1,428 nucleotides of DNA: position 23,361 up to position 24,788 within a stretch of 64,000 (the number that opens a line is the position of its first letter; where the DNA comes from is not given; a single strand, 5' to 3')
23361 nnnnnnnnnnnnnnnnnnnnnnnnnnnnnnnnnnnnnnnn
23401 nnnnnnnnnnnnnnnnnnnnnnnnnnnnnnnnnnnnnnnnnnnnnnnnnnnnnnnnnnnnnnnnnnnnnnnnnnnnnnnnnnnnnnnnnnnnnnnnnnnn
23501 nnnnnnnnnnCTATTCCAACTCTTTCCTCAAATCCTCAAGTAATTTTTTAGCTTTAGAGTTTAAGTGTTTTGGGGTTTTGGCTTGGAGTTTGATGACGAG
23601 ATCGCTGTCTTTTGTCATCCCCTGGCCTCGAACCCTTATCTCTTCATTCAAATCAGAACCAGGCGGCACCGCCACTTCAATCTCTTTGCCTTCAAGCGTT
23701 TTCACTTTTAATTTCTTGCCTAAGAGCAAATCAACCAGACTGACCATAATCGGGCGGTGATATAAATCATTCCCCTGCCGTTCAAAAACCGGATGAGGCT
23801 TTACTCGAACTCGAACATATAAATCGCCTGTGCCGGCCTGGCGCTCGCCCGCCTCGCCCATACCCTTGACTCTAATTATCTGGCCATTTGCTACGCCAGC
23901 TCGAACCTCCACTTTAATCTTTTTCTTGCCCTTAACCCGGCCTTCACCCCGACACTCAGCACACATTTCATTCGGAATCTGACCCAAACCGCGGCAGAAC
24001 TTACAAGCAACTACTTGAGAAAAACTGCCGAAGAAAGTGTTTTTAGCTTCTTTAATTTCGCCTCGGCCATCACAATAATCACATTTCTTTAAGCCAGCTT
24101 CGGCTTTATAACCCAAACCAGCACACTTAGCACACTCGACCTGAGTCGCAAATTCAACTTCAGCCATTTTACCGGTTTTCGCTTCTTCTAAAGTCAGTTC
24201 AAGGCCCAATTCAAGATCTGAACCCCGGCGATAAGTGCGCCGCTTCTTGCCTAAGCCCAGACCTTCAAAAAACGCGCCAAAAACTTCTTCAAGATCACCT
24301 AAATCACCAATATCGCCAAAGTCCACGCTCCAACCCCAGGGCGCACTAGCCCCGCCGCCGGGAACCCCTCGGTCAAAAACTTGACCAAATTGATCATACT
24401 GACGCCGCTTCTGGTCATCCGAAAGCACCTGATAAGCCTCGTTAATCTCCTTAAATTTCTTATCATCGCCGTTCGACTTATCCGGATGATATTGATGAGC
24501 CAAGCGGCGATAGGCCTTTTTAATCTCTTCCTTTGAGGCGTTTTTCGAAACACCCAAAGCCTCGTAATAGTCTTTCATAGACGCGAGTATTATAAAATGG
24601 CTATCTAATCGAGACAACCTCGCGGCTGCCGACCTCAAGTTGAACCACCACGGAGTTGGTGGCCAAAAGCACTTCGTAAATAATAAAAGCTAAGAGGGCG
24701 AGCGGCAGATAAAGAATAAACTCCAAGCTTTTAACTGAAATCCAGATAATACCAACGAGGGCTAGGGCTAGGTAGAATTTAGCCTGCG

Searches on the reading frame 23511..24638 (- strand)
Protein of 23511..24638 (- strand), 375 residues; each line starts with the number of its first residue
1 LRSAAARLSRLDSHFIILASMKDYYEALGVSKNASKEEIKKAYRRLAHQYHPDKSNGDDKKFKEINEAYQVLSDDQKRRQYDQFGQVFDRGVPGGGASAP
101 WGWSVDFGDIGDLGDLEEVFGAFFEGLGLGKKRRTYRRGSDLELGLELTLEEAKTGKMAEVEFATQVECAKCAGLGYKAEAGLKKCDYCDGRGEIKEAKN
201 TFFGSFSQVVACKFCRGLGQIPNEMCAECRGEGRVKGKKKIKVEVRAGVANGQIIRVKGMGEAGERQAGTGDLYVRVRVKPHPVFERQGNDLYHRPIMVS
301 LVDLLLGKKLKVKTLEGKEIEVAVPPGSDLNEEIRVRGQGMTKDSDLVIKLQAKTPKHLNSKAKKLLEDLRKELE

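Call 80: search_protein_families(library=pfam, proteins=[window:23511-24638:-], max_evalue=0.001)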
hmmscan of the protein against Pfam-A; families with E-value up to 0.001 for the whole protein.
window:23511-24638:- (375 aa): 3 families
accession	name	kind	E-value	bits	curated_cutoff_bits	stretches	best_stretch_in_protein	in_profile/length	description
PF01556.23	DnaJ_C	-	1e-36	126.7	26.6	1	143-356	2-152/152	DnaJ C terminal domain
PF00226.36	DnaJ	-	1.1e-26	93.1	27.8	1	23-82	1-63/63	DnaJ domain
PF00684.25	DnaJ_CXXCXGXG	-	2.6e-12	47.3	32.7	1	169-233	1-65/65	DnaJ central domain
